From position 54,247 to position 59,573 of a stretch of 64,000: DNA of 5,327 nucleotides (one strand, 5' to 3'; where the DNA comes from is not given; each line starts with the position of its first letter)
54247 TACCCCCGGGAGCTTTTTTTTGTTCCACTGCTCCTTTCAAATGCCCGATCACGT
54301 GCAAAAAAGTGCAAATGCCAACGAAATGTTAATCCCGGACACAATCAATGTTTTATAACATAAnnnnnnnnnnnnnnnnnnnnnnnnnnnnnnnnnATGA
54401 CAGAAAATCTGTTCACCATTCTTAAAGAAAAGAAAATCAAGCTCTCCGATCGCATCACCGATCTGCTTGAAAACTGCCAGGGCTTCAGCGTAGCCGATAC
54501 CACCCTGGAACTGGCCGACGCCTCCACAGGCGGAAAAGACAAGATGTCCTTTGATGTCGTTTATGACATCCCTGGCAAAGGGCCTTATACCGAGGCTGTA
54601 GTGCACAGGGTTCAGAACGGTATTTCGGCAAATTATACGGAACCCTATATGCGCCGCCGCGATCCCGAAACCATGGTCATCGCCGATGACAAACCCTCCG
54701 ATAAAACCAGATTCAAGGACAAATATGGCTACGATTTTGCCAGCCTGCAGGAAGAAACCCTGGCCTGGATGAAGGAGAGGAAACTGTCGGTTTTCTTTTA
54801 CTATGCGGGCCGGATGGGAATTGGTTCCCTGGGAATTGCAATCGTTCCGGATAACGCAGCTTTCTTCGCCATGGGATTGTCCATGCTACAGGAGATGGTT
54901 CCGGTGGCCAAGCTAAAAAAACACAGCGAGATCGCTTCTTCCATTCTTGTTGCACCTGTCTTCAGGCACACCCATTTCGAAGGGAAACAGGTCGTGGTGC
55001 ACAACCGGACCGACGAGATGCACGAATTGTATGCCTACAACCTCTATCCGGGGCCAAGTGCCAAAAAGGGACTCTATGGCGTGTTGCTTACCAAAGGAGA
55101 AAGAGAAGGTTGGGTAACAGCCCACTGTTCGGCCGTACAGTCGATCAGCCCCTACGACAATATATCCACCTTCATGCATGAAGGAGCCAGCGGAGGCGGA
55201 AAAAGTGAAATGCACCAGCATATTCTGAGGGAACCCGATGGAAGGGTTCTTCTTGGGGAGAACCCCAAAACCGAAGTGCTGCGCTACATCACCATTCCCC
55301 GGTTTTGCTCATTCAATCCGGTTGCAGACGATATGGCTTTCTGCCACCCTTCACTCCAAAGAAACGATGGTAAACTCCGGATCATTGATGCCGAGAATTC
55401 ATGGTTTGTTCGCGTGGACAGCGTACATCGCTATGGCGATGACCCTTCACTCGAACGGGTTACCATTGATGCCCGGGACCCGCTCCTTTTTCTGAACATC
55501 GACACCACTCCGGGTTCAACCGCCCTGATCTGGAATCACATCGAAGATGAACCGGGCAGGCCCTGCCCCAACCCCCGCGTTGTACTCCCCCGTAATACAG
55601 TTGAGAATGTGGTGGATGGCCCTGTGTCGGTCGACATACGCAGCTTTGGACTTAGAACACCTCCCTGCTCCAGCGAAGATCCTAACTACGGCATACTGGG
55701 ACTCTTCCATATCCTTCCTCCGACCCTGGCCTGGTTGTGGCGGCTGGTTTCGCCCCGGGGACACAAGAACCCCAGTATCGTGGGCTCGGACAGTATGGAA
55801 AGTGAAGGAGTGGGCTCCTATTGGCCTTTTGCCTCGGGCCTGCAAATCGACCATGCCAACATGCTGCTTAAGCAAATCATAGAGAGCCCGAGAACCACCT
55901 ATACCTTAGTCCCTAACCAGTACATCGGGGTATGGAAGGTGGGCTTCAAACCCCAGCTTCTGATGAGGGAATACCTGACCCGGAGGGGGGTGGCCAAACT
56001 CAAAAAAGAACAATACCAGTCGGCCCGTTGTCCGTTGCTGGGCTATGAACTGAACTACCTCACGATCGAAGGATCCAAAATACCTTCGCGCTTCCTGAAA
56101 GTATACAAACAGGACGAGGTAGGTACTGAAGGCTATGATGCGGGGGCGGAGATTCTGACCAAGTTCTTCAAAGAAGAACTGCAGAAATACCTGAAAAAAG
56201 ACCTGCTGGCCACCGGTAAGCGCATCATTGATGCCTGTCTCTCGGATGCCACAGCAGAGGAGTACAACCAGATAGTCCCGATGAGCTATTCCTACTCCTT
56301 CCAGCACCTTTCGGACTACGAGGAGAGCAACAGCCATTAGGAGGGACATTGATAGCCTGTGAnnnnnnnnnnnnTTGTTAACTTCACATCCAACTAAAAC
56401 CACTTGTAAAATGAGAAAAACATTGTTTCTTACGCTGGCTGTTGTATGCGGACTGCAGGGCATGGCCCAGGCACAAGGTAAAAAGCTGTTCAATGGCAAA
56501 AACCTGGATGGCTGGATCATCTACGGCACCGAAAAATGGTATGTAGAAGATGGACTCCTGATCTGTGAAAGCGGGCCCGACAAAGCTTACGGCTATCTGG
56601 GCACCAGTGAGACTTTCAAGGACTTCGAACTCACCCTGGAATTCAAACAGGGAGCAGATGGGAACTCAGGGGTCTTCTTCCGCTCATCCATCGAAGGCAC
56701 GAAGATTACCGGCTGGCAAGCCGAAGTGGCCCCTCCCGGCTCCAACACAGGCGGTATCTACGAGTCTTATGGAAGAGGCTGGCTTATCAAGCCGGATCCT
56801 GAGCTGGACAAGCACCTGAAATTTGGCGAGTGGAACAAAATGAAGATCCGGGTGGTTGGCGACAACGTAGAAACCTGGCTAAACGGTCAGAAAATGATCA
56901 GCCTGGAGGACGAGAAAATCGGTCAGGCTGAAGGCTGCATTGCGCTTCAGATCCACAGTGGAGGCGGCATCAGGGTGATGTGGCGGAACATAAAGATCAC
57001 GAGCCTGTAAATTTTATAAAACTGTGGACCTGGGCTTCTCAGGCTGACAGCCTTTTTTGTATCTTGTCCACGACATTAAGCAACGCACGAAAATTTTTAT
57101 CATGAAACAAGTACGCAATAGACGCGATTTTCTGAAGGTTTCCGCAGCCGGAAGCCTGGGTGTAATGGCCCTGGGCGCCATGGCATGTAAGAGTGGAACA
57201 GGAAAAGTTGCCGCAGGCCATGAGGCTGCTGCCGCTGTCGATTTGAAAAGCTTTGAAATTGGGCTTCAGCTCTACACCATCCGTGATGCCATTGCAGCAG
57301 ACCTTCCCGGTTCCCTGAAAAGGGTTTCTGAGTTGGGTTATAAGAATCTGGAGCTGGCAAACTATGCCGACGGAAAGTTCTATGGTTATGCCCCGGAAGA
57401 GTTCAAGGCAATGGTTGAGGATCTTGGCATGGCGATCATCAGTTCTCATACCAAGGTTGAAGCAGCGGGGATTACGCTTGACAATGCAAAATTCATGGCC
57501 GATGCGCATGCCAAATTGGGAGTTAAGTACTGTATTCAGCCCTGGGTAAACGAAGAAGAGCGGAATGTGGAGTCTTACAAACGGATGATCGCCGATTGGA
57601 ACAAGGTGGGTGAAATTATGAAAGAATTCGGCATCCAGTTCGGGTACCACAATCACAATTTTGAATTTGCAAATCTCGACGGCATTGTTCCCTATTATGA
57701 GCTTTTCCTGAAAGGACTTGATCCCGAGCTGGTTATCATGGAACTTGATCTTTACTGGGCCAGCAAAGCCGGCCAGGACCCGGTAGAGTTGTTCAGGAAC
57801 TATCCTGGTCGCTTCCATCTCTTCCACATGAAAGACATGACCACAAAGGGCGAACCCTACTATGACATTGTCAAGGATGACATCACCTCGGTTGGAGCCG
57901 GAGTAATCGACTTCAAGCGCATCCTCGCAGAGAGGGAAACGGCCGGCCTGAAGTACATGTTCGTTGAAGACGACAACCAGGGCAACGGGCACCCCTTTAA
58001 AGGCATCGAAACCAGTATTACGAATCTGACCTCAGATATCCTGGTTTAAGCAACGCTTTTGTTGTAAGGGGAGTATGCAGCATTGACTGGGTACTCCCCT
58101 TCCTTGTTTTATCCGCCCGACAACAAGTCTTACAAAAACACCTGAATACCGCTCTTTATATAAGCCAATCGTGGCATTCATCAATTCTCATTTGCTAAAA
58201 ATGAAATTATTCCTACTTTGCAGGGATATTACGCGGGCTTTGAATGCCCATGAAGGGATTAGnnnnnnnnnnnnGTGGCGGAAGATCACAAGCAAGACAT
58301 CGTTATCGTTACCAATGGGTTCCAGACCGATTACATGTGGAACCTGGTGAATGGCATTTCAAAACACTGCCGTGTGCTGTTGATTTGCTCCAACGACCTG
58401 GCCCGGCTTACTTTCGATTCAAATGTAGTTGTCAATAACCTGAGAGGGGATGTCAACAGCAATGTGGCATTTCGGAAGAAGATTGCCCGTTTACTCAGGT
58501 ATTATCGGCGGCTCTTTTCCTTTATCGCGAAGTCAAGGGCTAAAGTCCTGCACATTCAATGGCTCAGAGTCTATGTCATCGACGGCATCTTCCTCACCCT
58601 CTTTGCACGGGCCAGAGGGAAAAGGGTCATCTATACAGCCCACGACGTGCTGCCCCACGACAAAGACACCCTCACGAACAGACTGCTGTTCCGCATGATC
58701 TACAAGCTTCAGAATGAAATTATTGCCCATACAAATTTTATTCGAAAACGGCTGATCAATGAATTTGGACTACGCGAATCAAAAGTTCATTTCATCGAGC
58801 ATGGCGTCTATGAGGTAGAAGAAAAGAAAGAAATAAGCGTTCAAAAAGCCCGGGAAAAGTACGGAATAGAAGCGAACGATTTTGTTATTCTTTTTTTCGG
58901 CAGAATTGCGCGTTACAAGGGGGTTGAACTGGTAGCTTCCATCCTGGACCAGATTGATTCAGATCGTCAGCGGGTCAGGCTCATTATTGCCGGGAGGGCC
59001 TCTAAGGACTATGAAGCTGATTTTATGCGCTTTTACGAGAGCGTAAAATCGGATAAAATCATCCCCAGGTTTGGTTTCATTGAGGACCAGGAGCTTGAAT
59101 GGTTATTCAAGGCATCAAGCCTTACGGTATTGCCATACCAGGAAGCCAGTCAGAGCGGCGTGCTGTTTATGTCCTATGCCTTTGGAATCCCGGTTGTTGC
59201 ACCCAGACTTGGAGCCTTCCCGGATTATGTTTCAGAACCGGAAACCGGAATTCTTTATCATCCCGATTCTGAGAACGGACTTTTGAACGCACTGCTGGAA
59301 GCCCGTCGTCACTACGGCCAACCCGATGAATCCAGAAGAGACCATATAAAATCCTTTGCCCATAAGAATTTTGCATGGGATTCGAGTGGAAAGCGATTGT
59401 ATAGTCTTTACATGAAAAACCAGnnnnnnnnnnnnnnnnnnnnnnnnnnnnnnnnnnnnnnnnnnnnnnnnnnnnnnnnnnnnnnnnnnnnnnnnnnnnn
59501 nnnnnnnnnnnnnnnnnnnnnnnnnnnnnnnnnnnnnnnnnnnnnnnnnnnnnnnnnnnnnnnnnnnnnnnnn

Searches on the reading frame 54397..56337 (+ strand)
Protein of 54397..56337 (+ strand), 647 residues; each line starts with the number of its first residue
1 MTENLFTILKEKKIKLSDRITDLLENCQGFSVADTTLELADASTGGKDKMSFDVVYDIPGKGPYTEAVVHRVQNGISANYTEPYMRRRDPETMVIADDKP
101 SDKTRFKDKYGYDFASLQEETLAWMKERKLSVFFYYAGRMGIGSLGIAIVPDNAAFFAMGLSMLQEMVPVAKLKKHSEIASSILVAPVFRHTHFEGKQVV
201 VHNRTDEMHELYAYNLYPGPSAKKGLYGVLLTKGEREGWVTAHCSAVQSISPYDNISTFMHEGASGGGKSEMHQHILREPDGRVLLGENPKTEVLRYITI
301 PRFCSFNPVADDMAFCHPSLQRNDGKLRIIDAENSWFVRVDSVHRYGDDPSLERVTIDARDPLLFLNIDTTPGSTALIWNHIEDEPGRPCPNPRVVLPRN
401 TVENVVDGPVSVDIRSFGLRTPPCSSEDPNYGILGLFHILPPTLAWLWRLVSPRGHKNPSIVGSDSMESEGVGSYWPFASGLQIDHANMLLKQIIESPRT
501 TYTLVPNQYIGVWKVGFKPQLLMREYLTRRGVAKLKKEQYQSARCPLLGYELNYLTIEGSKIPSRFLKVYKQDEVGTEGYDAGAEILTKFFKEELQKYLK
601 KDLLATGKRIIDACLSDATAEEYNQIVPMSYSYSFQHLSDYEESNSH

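Call 25: search_protein_families(library=pfam, proteins=[window:54397-56337:+], max_evalue=0.001)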
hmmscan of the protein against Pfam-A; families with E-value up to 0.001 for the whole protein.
window:54397-56337:+ (647 aa): 1 family
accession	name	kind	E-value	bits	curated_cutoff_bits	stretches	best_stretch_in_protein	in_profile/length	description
PF16260.11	DUF4914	-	4.6e-283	940.4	25.7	1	16-626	1-611/612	Domain of unknown function (DUF4914)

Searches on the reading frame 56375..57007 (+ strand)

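Call 25: search_protein_families(library=pfam, proteins=[window:56375-57007:+], max_evalue=0.001)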
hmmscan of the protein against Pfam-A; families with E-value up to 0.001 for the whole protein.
window:56375-57007:+ (211 aa): 1 family
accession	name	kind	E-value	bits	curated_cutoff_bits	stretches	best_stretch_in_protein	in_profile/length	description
PF06439.18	3keto-disac_hyd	-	5.1e-40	138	26.8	1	36-209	3-187/187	3-keto-disaccharide hydrolase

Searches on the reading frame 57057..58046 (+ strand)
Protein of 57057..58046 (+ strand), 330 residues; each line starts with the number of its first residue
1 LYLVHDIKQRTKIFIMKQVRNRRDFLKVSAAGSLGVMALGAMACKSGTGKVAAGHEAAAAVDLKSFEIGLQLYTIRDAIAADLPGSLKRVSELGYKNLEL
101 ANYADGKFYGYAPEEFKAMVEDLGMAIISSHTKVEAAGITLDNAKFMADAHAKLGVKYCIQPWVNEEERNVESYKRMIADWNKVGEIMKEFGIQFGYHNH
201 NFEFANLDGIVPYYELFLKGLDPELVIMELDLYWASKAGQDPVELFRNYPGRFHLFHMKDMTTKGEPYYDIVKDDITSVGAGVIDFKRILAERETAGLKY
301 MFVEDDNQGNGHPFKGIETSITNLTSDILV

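Call 25: search_protein_families(library=pfam, proteins=[window:57057-58046:+], max_evalue=0.001)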
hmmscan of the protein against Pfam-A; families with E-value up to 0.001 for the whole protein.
window:57057-58046:+ (330 aa): 1 family
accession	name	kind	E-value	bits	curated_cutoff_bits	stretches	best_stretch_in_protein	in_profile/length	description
PF01261.30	AP_endonuc_2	-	1.4e-13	51.6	31.1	1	88-297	2-220/249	Xylose isomerase-like TIM barrel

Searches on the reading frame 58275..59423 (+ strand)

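Call 25: search_protein_families(library=pfam, proteins=[window:58275-59423:+], max_evalue=0.001)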
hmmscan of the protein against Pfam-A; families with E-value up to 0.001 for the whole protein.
window:58275-59423:+ (383 aa): 4 families
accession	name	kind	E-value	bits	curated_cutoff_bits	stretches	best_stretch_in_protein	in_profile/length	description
PF13692.12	Glyco_trans_1_4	-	9.2e-17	62.1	27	1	203-342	2-138/142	Glycosyl transferases group 1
PF00534.26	Glycos_transf_1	-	4.7e-16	59.2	26.4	1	190-342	3-154/172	Glycosyl transferases group 1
PF13439.12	Glyco_transf_4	-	9.9e-13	48.9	28.5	1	20-178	7-166/170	Glycosyltransferase Family 4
PF13579.12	Glyco_trans_4_4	-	4.1e-07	30.9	29.7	1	21-174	7-155/158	Glycosyl transferase 4-like domain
